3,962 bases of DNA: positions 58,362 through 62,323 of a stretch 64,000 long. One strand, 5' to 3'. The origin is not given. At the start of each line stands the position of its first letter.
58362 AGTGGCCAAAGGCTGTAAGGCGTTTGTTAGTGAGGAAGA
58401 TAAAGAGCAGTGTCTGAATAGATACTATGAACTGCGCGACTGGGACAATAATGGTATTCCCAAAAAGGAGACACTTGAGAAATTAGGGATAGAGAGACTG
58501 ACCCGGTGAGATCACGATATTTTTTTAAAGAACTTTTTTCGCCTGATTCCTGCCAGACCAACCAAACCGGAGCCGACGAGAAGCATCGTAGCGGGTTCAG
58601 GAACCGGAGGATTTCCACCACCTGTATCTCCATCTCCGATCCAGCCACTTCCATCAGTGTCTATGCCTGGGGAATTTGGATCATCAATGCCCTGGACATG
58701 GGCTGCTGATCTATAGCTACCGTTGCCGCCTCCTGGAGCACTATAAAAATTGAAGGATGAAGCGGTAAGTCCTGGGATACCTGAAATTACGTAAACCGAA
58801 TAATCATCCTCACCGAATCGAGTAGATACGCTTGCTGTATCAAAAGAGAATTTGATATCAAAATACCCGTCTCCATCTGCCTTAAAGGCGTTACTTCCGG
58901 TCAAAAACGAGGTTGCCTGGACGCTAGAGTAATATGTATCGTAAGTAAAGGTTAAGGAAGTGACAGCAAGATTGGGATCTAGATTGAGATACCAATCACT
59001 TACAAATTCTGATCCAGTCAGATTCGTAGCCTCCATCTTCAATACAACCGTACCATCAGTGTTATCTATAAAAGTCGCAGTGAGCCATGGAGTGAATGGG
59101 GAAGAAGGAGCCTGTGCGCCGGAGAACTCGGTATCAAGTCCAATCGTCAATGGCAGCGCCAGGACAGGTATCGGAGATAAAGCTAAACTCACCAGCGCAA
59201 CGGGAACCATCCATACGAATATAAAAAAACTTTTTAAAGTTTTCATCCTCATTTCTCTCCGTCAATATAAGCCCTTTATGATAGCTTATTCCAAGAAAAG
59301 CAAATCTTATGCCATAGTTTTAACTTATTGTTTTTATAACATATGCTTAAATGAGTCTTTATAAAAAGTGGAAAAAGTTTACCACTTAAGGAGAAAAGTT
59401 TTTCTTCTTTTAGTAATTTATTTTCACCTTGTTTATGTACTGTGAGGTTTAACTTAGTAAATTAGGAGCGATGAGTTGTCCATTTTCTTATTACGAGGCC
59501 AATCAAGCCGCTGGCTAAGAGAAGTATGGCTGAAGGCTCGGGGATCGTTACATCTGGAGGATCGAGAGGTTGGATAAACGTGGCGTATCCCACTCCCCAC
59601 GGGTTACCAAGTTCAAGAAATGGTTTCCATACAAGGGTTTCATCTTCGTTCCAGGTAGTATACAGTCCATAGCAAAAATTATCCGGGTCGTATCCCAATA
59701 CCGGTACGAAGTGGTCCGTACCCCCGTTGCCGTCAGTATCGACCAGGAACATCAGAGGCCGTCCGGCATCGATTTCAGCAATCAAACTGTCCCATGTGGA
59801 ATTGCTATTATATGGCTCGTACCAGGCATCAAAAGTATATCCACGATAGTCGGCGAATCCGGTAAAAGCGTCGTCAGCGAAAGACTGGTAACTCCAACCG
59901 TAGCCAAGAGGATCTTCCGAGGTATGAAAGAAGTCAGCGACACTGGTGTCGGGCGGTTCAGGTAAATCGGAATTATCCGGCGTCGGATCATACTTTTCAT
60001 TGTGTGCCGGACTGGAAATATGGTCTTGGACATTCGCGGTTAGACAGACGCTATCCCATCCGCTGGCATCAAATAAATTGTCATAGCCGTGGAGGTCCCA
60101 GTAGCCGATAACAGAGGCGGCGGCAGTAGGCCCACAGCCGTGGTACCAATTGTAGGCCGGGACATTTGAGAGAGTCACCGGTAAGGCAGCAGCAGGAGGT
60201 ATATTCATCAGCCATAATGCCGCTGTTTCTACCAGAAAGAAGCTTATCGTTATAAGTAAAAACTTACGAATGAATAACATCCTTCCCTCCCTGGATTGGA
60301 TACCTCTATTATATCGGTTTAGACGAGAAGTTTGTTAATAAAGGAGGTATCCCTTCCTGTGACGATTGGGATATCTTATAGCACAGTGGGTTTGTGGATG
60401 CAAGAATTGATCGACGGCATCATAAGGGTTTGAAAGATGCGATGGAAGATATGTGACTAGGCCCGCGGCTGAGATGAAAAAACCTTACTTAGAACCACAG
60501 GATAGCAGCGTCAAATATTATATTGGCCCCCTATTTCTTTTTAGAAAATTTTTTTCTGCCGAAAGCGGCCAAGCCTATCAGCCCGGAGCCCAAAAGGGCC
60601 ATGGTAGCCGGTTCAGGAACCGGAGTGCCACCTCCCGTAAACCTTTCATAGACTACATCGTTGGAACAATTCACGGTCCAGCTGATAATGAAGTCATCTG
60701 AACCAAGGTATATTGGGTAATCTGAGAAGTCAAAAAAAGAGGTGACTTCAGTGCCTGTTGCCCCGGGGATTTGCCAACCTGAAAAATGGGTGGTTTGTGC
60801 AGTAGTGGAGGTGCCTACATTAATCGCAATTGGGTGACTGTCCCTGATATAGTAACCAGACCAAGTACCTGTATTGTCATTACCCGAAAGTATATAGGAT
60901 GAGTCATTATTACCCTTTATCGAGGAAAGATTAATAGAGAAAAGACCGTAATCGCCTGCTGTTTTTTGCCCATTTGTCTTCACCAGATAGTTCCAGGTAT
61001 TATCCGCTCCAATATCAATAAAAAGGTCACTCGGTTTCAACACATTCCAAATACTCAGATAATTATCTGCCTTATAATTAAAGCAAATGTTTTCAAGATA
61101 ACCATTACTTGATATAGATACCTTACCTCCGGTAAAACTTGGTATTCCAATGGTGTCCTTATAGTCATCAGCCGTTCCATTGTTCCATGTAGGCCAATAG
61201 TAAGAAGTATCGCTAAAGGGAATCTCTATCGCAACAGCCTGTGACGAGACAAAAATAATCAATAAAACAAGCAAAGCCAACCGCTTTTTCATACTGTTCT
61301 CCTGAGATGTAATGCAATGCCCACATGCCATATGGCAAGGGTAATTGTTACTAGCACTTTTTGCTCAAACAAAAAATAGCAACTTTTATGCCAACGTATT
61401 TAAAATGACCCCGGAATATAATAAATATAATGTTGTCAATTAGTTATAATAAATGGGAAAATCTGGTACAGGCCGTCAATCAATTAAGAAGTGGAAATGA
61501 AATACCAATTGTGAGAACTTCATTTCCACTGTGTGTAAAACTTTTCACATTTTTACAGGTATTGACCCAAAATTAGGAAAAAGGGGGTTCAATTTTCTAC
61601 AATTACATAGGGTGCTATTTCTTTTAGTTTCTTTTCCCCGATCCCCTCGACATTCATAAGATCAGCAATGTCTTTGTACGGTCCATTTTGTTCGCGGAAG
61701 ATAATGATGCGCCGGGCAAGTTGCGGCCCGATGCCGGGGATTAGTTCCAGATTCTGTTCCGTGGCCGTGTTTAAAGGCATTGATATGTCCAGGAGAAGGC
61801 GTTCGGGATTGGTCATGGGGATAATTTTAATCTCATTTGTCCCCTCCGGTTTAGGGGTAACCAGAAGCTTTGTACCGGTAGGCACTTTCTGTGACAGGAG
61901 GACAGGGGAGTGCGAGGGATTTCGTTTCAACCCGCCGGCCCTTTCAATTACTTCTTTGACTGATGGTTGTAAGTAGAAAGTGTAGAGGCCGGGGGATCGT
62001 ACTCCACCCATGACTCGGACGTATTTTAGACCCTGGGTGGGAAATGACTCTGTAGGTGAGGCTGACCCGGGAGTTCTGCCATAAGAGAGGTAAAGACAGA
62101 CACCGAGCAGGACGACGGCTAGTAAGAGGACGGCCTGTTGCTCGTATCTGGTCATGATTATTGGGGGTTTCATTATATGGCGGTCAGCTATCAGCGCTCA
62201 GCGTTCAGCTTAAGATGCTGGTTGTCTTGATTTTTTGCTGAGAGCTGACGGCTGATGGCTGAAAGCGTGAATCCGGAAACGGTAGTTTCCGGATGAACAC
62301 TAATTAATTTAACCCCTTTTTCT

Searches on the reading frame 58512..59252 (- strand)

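Call 21: search_protein_families(library=pfam, proteins=[window:58512-59252:-])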
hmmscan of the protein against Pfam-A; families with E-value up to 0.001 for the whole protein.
window:58512-59252:- (246 aa): 1 family
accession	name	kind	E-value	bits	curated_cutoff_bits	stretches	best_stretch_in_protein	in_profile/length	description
PF07589.16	PEP-CTERM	-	2.1e-07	31.1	20.7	1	216-239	1-24/24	PEP-CTERM motif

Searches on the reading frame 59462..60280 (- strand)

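Call 21: search_protein_families(library=pfam, proteins=[window:59462-60280:-])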
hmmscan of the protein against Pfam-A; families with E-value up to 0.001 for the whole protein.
window:59462-60280:- (272 aa): 3 families
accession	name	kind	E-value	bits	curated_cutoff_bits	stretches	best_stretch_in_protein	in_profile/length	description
PF13529.12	Peptidase_C39_2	-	1.3e-09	39.2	24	1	39-202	2-137/143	Peptidase_C39 like family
PF07589.16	PEP-CTERM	-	9.7e-05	22.7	20.7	1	245-265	1-22/24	PEP-CTERM motif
PF01640.23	Peptidase_C10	-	0.0004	21.1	26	1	44-202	18-179/194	Peptidase C10 family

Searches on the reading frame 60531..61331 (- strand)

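Call 21: search_protein_families(library=pfam, proteins=[window:60531-61331:-])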
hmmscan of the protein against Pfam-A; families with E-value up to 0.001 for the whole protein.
window:60531-61331:- (266 aa): 1 family
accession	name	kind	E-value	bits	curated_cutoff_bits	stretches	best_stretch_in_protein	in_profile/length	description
PF07589.16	PEP-CTERM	-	1.3e-07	31.8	20.7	1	237-260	1-24/24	PEP-CTERM motif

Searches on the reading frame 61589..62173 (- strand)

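Call 19: search_protein_families(library=pfam, proteins=[window:61589-62173:-])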
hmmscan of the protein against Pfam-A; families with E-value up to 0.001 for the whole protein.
window:61589-62173:- (194 aa): 6 families
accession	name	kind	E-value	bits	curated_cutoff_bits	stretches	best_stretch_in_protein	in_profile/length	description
PF12836.13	HHH_3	-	3.2e-18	66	27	1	134-190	8-64/65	Helix-hairpin-helix motif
PF00633.29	HHH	-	6.8e-09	35.6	24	1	134-157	5-28/30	Helix-hairpin-helix motif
PF10531.15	SLBB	-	1.2e-06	28.7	27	1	51-98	1-47/55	SLBB domain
PF14520.12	HHH_5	-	2.3e-05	25.2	27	0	137-158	32-53/57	Helix-hairpin-helix domain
PF14579.12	HHH_6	-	0.00069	20.2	25.6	0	142-175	27-60/90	Helix-hairpin-helix motif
PF22461.2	SLBB_2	-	0.00077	20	27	0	51-94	2-47/79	SLBB domain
